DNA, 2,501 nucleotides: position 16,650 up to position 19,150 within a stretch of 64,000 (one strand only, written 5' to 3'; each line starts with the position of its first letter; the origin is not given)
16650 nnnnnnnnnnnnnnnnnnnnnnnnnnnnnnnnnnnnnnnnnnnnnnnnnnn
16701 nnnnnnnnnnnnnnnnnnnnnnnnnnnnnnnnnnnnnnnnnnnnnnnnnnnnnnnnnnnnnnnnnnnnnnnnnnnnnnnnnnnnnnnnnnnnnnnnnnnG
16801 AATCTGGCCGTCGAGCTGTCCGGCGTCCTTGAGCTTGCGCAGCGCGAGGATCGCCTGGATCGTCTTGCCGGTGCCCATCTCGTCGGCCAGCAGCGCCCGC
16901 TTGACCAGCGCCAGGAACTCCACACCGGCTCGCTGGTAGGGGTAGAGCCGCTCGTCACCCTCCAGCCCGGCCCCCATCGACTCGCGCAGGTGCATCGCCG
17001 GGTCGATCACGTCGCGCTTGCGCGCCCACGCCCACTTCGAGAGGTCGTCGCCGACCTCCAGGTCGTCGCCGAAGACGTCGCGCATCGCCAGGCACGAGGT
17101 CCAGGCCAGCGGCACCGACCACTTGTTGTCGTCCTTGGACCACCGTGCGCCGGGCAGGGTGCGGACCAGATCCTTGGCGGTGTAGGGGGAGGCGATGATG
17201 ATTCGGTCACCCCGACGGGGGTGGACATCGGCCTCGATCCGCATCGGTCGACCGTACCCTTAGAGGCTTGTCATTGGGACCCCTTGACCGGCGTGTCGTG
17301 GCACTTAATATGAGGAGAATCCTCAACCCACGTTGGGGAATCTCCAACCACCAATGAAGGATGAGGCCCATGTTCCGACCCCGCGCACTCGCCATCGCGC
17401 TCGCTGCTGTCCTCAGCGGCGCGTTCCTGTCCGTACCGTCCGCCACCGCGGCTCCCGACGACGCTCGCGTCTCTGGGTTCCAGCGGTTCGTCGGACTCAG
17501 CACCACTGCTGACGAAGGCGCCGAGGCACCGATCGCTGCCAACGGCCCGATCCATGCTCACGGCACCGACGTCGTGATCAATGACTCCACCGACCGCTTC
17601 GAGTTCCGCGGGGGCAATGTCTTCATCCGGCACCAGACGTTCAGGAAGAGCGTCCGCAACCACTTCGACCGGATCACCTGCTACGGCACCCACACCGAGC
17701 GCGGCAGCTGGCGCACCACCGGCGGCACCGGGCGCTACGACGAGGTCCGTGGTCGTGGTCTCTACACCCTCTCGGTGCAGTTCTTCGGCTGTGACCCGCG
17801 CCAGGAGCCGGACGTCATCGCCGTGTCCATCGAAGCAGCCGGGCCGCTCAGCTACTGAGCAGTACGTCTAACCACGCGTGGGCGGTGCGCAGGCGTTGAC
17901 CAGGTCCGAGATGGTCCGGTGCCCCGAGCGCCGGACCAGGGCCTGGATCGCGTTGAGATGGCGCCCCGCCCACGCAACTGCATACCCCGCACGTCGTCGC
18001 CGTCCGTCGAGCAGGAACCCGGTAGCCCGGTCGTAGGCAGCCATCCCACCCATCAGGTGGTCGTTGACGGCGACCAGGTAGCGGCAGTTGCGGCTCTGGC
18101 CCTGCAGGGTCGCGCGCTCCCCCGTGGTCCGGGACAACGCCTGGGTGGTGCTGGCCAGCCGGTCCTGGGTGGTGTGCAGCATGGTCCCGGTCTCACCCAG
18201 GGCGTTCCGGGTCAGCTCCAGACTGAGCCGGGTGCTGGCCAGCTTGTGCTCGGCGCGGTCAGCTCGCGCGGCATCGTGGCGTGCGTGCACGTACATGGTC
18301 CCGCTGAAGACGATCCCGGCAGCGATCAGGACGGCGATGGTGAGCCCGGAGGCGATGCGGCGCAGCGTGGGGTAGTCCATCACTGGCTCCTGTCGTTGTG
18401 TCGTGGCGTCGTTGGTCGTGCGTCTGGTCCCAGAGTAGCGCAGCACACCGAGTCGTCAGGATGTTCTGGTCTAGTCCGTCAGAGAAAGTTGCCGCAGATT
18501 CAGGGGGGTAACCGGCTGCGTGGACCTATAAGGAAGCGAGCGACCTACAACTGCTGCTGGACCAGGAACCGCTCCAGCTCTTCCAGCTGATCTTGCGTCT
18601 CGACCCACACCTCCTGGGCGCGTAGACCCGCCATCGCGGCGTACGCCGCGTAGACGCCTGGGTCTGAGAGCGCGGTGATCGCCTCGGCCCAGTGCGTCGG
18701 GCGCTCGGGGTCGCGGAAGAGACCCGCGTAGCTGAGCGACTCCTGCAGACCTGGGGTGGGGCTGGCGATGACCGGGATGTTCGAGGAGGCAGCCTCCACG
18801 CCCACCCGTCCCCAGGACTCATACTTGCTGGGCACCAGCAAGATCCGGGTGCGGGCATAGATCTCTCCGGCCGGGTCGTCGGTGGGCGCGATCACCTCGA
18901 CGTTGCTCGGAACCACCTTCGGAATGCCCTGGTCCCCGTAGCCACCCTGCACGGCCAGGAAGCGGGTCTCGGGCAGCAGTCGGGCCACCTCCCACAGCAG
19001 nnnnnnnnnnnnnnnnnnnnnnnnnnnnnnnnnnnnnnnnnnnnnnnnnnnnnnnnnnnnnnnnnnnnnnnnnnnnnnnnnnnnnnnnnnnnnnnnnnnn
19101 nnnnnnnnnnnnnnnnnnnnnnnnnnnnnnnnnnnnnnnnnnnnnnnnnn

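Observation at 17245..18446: Opposite-strand gene behind a consensus promoter: secreted protein converging on a membrane protein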

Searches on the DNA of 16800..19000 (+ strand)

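Call 4: search_dna_similar(query=window:16800-19000:+, collection=phages, mode=near, max_rows=30)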
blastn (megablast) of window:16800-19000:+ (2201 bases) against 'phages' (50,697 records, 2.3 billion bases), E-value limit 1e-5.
No match.
